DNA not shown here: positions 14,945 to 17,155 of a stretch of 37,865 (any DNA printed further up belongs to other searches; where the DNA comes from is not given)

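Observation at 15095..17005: FliL-like membrane protein carrying an array of ~11-12 FliM-type EIDAL docking motifs, encoded right after flhF-flhG-fliA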

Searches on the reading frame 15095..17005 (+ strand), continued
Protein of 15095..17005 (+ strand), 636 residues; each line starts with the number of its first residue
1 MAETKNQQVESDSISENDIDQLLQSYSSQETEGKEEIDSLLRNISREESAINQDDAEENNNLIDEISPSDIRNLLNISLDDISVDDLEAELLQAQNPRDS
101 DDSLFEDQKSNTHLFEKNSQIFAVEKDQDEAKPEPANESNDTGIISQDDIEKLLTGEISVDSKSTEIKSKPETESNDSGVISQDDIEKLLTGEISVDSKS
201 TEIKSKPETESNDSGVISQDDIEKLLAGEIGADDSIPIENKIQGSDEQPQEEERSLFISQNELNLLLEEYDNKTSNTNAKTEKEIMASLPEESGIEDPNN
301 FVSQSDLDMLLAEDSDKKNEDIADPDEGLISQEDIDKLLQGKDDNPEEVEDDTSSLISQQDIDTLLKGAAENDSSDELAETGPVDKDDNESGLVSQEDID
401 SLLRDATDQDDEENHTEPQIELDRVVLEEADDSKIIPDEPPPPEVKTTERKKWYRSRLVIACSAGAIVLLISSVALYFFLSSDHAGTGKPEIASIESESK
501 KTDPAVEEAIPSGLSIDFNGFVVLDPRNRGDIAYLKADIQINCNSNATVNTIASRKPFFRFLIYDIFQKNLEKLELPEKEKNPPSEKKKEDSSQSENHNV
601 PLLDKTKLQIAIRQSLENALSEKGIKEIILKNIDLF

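Call 46: find_related_loci(query=A3, collection=genome_contigs, flank=5000)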
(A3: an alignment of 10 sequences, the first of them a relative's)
Query A3 (519 aa) in genome_contigs; peptide patterns used: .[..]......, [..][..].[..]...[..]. (x = any residue, [..] = any of these).
599 stretches matched a pattern (row limit reached: there are more); 72 encode a relative of the query (tblastn E <= 1e-3); 71 distinct loci.
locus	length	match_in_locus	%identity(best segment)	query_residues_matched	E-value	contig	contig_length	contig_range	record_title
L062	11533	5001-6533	55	1-519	1e-147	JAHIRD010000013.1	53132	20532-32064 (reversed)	MAG: Proteobacteria bacterium isolate MM_PC_MetaG.mb.113 MM_PC_MetaG.mb.113_k141_147518, whole genome shotgun sequence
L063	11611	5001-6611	40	1-519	6e-99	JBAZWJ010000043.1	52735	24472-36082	MAG: Desulfobacteraceae bacterium isolate SO_2017_GW1_28 NODE_3249_length_52735_cov_1.295601_OW334_2017, whole genome sh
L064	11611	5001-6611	39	1-519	2e-90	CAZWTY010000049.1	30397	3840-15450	MAG TPA_asm: uncultured Desulforapulum sp. isolate SRP220891_co1_433 genome assembly, contig: NODE_2873_length_30397_cov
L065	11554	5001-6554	42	1-519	6e-87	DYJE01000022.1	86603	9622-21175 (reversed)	MAG TPA_asm: Desulforapulum autotrophicum isolate FI88_52_17 Afr_mines_FI88_142_length_86603_cov_7_060810, whole genome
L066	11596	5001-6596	30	13-511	1e-35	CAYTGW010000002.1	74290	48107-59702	MAG TPA_asm: uncultured Desulfocicer sp. isolate binchicken_co232_164 genome assembly, contig: NODE_536_length_74290_cov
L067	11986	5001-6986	29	10-517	9e-35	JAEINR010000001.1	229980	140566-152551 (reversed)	MAG: Desulfobacterium sp. isolate MAG9 NODE_53_length_229980_cov_9.828080, whole genome shotgun sequence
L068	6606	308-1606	33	10-478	1e-32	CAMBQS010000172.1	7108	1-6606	MAG: Desulfocicer vacuolatum DSM 3385 isolate MiH-14oct19-180 genome assembly, contig: MiH-14oct19-C23414, whole genome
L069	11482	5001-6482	28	24-517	4e-29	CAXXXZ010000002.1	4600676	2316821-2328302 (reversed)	MAG: Desulfobacterales bacterium isolate 1cb28d9f-b7ae-4855-b640-1d7976c098a6 genome assembly, contig: contig_2, whole g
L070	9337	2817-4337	28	48-518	7e-26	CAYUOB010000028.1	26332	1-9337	MAG TPA_asm: uncultured Desulfobacula sp. isolate binchicken_co291_193 genome assembly, contig: NODE_350_length_26332_co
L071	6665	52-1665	29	51-519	1e-25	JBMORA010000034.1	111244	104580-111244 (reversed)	MAG: Thermodesulfobacteriota bacterium isolate Betzabe_MAG168 MAG168_34, whole genome shotgun sequence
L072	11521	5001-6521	27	9-516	3e-22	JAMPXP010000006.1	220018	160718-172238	MAG: Desulfobacula sp. isolate R2F_R2FSRR_metabat.38 R2F_C20, whole genome shotgun sequence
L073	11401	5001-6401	26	10-517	3e-22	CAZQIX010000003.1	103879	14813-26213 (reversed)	MAG TPA_asm: uncultured Desulfobacula sp. isolate binchicken_co168_124 genome assembly, contig: NODE_214_length_103879_c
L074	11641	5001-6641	26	13-518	5e-22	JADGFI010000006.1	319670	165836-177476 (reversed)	MAG: Desulfobacteraceae bacterium isolate OB14 NODE_6_length_319670_cov_8.382061, whole genome shotgun sequence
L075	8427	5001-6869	24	12-518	1e-21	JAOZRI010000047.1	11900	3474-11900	MAG: Desulfobacula sp. isolate GMC6.concoct.268_sub GMC6_5871_length_11900_cov_13.024061, whole genome shotgun sequence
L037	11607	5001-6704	26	10-519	2e-21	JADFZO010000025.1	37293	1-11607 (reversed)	MAG: Desulfamplus sp. isolate nHLHbin7 nHLH_bin7_NODE_25_length_37293_cov_16.717171, whole genome shotgun sequence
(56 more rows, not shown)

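Call 50: search_protein_representatives(protein=window:15095-17002:+)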
Query: 636 residues. Proteins with E-value up to 0.001 (for the whole library): 128; up to 1e-10: 66; up to 1e-30: 6. The best 128 are listed.
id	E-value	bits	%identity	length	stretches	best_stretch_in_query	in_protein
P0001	0.0e+00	1311.6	100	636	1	1-636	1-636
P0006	1.1e-141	490.4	50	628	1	1-635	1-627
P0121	1.6e-44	169.6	36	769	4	243-571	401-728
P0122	1.7e-41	159.6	38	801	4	354-583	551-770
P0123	3.2e-37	145.5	40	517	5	347-569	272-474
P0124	8.1e-34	134.2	37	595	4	324-572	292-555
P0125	1.8e-29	119.9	67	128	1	1-120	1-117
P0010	6.4e-29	118.1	35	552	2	129-420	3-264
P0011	3.4e-27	112.4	36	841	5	297-570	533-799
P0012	6.9e-27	111.4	31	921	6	296-572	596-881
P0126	1.8e-26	110.0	37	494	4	346-568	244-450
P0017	1.2e-24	104.0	36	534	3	286-570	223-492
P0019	6.2e-24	101.6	34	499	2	172-569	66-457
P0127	8.0e-24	101.3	32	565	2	130-580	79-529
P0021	4.3e-23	98.8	40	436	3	299-572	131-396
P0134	1.0e-16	77.8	31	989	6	128-235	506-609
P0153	3.8e-11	59.4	43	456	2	126-226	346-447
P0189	7.2e-07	45.3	33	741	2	128-350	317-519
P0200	3.5e-05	39.7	37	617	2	138-226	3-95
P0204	6.2e-05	38.9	30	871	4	131-234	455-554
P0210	1.9e-04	37.3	48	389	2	131-234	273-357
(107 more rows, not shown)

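Call 57: search_protein_families(library=pfam, proteins=[P0210, P0204, P0134, P0189, P0200, P0153], max_evalue=0.001)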
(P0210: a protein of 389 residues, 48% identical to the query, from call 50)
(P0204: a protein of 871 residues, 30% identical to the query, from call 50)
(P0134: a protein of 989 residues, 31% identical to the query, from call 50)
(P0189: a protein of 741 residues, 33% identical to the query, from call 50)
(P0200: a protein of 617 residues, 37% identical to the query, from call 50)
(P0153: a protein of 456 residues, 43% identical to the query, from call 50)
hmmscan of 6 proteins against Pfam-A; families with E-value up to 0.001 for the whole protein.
P0210 (389 aa): 3 families
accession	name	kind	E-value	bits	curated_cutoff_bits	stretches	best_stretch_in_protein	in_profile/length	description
PF04509.17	CheC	-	2.5e-21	75.8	22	2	10-45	2-37/38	CheC-like family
PF13342.12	Toprim_Crpt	-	6.9e-08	32.8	32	0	224-240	11-27/60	C-terminal repeat of topoisomerase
PF13690.11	CheX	-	4e-07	30.5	27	1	69-148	9-80/94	Chemotaxis phosphatase CheX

P0204 (871 aa): 3 families
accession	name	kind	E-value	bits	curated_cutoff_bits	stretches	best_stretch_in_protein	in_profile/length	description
PF13717.11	Zn_ribbon_4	-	1e-09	38.6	30.3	1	1-36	1-36/36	zinc-ribbon domain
PF13719.11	Zn_ribbon_5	-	3.8e-09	36.6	29.3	1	1-35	1-35/37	zinc-ribbon domain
PF22448.1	RepB_primase_C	-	2.4e-06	27.7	26.1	0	191-214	17-40/54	RepB DNA-primase C-terminal helical domain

P0134 (989 aa): 3 families
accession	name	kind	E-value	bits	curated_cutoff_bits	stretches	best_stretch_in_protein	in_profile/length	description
PF14559.12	TPR_19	-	6.3e-10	39.7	25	1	33-92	2-61/68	Tetratricopeptide repeat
PF13428.12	TPR_14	-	2.1e-08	34.5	23.5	0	23-64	2-43/44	Tetratricopeptide repeat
PF09550.16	Phage_TAC_6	-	0.00012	22.8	23.4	0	445-463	35-53/58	Phage tail assembly chaperone protein, TAC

P0189 (741 aa): 0 families

P0200 (617 aa): 0 families

P0153 (456 aa): 5 families
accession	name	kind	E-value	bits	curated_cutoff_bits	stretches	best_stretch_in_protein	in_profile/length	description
PF21728.3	PADR1_N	-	7.2e-12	46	25.7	0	293-315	25-47/60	PADR1, N-terminal helical domain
PF20070.4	DUF6466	-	4.5e-06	27.6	25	0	203-285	51-134/146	Family of unknown function (DUF6466)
PF05887.16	Trypan_PARP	-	0.00013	22.4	100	0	363-436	46-112/134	Procyclic acidic repetitive protein (PARP)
PF13543.13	SAM_KSR1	-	0.00017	22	22.5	0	293-313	42-62/75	SAM like domain present in kinase suppressor RAS 1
PF24034.1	DUF7343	-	0.0002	21.6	27.6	0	252-264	13-25/62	Domain of unknown function (DUF7343)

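Call 66: find_encoding_contigs(protein=P0204, flank=8000, max_places=2)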
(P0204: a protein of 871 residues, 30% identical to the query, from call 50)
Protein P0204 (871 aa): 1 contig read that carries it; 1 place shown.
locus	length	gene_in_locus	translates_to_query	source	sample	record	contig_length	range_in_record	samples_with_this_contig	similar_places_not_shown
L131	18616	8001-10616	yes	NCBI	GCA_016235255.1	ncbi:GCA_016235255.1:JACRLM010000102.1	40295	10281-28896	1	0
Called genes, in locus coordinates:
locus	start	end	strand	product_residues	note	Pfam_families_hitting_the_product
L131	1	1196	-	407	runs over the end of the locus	PF02646:RmuC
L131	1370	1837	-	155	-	PF13380:CoA_binding_2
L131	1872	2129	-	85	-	PF13490:zf-HC2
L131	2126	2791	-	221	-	PF07638:Sigma70_ECF (weak), PF04542:Sigma70_r2, PF08281:Sigma70_r4_2, PF04545:Sigma70_r4 (weak)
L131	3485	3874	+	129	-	-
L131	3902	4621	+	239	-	PF01135:PCMT, PF00398:RrnaAD (weak), PF13847:Methyltransf_31 (weak), PF08241:Methyltransf_11 (weak), PF13649:Methyltransf_25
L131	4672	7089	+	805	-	PF03065:Glyco_hydro_57, PF12055:DUF3536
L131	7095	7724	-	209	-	PF01464:SLT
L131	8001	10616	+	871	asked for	PF13717:Zn_ribbon_4, PF13719:Zn_ribbon_5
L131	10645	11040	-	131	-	PF00903:Glyoxalase, PF22677:Ble-like_N (weak)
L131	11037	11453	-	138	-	PF10604:Polyketide_cyc2 (weak), PF08327:AHSA1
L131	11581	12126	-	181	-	PF01227:GTP_cyclohydroI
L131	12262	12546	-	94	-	PF00216:Bac_DNA_binding, PF18291:HU-HIG (weak)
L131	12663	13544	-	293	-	PF03576:Peptidase_S58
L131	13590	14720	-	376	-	PF00072:Response_reg, PF07228:SpoIIE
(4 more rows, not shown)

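Call 67: find_encoding_contigs(protein=P0210, flank=8000, max_places=2)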
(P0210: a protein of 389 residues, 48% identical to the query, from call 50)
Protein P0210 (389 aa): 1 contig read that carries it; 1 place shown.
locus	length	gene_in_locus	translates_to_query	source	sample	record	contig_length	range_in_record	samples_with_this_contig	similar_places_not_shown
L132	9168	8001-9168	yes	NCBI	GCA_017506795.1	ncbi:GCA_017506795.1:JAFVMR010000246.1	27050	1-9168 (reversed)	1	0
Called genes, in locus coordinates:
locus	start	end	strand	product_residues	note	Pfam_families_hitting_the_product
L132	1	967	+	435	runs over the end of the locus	PF02874:ATP-synt_ab_N, PF00006:ATP-synt_ab, PF18269:T3SS_ATPase_C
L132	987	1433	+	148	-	PF02050:FliJ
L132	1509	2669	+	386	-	PF02120:Flg_hook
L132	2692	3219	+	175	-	PF03963:FlgD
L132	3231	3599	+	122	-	PF12611:Flagellar_put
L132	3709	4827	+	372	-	PF00460:Flg_bb_rod, PF22692:LlgE_F_G_D1 (faint), PF06429:Flg_bbr_C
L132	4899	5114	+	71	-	PF06289:FlbD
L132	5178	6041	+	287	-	PF01618:MotA_ExbB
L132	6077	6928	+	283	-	PF13677:MotB_plug, PF00691:OmpA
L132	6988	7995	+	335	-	PF02154:FliM, PF01052:FliMN_C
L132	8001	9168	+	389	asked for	PF04509:CheC, PF13690:CheX (faint), PF04509:CheC, PF13342:Toprim_Crpt (faint)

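Call 72: predict_structure(alignment_id=A4)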
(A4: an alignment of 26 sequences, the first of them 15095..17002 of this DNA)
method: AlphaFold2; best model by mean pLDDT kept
length: 636 residues; sequences in the alignment: 26
mean_pLDDT: 56.7   pTM: 0.27
mean pLDDT of the five models: 56.7, 54.7, 52.9, 52.4, 51.6
residues with pLDDT >= 90: 46; 70-90: 173; 50-70: 108; < 50: 309
segments of 3 or more residues with pLDDT < 50: 1-13, 52-64, 97-144, 159-180, 194-215, 231-254, 275-301, 314-326, 345-353, 369-393, 408-440, 442-450, 483-512, 580-598
pLDDT, mean of each block of 10 residues (from residue 1): 40 64 61 62 62 38 58 64 72 61 37 33 35 36 61 65 34 38 73 45 31 55 72 36 31 58 83 46 32 38 66 45 46 77 49 55 66 35 36 63 61 39 39 38 45 67 84 80 44 34 36 77 82 88 90 92 92 68 43 43 83 90 84 85
secondary structure, 60 per line:
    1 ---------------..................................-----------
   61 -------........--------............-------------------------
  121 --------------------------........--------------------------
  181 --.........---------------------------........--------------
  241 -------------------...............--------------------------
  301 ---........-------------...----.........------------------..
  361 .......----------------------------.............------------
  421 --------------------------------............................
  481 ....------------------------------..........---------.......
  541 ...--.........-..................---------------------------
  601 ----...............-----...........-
elements in order (helices of 4 or more, strands of 3 or more residues): H16-49 H68-75 H84-95 H147-154 H183-191 H219-226 H260-274 H304-311 H332-340 H359-367 H396-408 H453-484 E515-524 E534-543 H546-554 H556-573 H605-619 E625-635

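Call 74: list_cluster_members(proteins=[P0012, P0087, P0113, P0037, P0088, P0034])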
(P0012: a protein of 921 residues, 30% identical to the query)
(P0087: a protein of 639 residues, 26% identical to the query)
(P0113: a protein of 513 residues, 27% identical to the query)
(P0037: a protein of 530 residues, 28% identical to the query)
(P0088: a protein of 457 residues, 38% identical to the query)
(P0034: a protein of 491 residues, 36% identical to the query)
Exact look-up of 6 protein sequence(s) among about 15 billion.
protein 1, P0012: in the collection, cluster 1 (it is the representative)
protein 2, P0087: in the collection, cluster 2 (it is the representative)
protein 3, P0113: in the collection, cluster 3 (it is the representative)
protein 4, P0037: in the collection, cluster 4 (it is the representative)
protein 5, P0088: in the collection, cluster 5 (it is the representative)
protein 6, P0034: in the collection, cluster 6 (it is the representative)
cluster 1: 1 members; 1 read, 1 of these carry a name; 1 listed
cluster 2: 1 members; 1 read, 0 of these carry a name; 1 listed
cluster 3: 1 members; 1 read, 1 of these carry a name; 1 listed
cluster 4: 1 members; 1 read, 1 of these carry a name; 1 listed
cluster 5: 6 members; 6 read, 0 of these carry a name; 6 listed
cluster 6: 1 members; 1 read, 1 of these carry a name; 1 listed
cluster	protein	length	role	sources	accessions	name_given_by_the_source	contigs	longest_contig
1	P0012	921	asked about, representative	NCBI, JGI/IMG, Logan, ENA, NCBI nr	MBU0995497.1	MAG: flagellar basal body-associated FliL family protein [Proteobacteria bacterium] | flagellar basal body-associated FliL family protein [Pseudomonadota bacterium]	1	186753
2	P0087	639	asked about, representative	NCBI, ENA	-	-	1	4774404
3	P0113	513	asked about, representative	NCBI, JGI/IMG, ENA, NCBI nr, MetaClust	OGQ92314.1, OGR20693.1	MAG: hypothetical protein A3J85_07480 [Desulfobacula sp. RIFOXYA12_FULL_46_16] | MAG: hypothetical protein A2464_05070 [Deltaproteobacteria bacterium RIFOXYC2_FULL_48_10] | \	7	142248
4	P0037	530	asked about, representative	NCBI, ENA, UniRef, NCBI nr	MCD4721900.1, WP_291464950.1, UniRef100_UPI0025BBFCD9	MAG: hypothetical protein K8S13_18875 [Desulfobacula sp.] | hypothetical protein n=1 Tax=Desulfobacula sp. TaxID=2593537 RepID=UPI0025BBFCD9 | hypothetical protein [Desulfobacula sp.]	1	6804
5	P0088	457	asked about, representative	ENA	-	-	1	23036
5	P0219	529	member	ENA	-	-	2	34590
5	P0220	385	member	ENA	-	-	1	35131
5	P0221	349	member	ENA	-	-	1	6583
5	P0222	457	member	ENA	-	-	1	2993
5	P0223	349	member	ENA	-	-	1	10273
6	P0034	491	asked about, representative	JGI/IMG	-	hypothetical protein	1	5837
